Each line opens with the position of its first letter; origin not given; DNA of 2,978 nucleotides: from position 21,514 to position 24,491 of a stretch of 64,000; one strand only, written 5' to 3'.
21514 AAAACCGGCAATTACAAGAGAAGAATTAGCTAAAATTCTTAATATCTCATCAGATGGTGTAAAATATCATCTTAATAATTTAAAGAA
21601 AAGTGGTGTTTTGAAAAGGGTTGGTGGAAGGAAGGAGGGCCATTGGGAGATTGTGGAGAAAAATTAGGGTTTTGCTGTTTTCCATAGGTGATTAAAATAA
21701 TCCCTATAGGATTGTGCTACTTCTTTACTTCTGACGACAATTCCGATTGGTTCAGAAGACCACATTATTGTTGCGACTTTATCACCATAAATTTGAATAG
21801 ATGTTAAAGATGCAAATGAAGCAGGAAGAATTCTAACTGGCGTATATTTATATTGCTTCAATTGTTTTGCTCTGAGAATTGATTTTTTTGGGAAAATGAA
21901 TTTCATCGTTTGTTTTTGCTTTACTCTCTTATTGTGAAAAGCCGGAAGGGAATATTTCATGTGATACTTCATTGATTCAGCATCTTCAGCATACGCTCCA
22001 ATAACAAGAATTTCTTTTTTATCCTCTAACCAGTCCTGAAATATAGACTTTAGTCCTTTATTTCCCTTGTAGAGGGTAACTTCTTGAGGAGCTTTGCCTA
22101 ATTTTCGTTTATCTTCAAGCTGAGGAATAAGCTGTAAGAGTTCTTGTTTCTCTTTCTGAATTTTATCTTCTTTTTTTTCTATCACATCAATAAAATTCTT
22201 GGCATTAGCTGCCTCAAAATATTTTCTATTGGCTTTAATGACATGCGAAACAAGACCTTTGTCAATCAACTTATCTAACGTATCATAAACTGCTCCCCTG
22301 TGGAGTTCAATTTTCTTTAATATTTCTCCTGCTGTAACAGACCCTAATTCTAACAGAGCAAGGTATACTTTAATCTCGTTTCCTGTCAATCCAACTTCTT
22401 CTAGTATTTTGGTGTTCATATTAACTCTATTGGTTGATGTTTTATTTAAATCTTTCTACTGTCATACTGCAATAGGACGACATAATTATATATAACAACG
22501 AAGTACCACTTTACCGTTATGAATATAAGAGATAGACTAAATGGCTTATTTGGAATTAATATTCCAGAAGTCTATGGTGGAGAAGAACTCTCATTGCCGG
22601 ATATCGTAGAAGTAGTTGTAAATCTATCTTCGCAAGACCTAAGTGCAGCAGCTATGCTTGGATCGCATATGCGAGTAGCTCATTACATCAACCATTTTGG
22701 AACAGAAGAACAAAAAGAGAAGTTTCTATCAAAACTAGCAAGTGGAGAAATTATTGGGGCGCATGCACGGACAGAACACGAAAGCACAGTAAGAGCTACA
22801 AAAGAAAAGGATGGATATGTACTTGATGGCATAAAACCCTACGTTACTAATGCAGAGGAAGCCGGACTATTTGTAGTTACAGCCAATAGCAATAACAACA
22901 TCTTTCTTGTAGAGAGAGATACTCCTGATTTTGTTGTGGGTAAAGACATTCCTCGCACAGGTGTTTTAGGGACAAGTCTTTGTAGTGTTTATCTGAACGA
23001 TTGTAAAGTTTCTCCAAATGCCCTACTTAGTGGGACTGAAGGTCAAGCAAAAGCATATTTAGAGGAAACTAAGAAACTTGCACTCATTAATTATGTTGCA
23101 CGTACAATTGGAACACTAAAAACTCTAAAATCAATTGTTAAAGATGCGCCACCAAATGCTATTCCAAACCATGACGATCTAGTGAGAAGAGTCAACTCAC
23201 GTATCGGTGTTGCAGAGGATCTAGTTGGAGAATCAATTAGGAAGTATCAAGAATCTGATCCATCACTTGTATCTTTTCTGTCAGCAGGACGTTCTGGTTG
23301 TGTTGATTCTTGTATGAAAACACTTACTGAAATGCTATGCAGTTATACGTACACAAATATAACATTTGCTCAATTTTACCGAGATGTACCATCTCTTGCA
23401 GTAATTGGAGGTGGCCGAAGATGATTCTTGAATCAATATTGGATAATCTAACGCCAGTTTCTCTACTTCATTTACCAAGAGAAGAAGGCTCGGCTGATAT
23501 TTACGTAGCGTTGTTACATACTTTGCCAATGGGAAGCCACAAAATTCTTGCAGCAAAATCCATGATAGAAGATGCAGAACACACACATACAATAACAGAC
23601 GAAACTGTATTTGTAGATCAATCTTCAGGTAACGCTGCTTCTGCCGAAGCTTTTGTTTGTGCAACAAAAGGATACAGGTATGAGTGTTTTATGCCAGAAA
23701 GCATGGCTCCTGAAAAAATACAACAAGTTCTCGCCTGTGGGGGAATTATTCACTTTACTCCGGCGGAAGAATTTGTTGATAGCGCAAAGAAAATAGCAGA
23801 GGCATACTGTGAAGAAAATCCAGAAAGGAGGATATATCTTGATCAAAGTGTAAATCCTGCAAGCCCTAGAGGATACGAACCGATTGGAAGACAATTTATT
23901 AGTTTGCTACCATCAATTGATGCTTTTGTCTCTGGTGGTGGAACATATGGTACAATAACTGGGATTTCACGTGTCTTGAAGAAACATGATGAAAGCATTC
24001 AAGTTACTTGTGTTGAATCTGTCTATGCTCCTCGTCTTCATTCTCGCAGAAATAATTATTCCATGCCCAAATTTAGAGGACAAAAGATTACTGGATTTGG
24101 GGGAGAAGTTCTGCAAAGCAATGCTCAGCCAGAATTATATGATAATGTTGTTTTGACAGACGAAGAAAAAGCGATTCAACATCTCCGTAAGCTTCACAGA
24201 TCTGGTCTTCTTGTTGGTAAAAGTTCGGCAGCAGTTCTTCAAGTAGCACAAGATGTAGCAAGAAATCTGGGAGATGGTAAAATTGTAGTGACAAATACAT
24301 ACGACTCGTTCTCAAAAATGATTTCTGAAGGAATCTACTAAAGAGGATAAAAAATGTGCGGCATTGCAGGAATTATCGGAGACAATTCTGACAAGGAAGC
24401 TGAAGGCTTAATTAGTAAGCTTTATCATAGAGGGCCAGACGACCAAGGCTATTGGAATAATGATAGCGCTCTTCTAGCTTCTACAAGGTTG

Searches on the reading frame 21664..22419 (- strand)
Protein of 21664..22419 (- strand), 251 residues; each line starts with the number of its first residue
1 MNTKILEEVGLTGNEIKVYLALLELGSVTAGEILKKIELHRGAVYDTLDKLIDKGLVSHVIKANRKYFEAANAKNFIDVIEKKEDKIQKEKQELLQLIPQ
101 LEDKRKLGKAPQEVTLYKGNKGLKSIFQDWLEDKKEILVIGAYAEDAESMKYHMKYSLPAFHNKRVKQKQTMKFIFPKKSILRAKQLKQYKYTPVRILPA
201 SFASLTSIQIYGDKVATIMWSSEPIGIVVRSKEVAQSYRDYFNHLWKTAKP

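Call 83: search_protein_families(library=pfam, proteins=[window:21664-22419:-], max_evalue=0.001)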
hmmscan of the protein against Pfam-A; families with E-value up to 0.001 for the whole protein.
window:21664-22419:- (251 aa): 3 families
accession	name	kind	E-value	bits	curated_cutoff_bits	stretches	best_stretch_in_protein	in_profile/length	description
PF01978.25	TrmB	-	2.9e-16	59.5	25.6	1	6-72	1-66/68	Sugar-specific transcriptional regulator TrmB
PF01047.28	MarR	-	6.4e-05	23.2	24.6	1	14-58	4-48/59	MarR family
PF12802.13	MarR_2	-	0.00022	21.8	27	1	10-59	2-52/61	MarR family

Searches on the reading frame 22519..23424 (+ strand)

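Call 83: search_protein_families(library=pfam, proteins=[window:22519-23424:+], max_evalue=0.001)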
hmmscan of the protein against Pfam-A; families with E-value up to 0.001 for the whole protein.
window:22519-23424:+ (301 aa): 2 families
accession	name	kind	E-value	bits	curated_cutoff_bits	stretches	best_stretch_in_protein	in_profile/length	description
PF02771.21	Acyl-CoA_dh_N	-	6.3e-16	59.2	22.9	1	8-77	43-113/113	Acyl-CoA dehydrogenase, N-terminal domain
PF02770.24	Acyl-CoA_dh_M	-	8.1e-10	39.2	33.3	1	88-162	17-97/97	Acyl-CoA dehydrogenase, middle domain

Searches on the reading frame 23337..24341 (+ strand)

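Call 83: search_protein_families(library=pfam, proteins=[window:23337-24341:+], max_evalue=0.001)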
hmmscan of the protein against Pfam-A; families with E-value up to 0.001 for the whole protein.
window:23337-24341:+ (334 aa): 1 family
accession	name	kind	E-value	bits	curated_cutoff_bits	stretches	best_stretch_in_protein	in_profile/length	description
PF00291.31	PALP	-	3.3e-44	151.8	35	1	40-319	7-292/295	Pyridoxal-phosphate dependent enzyme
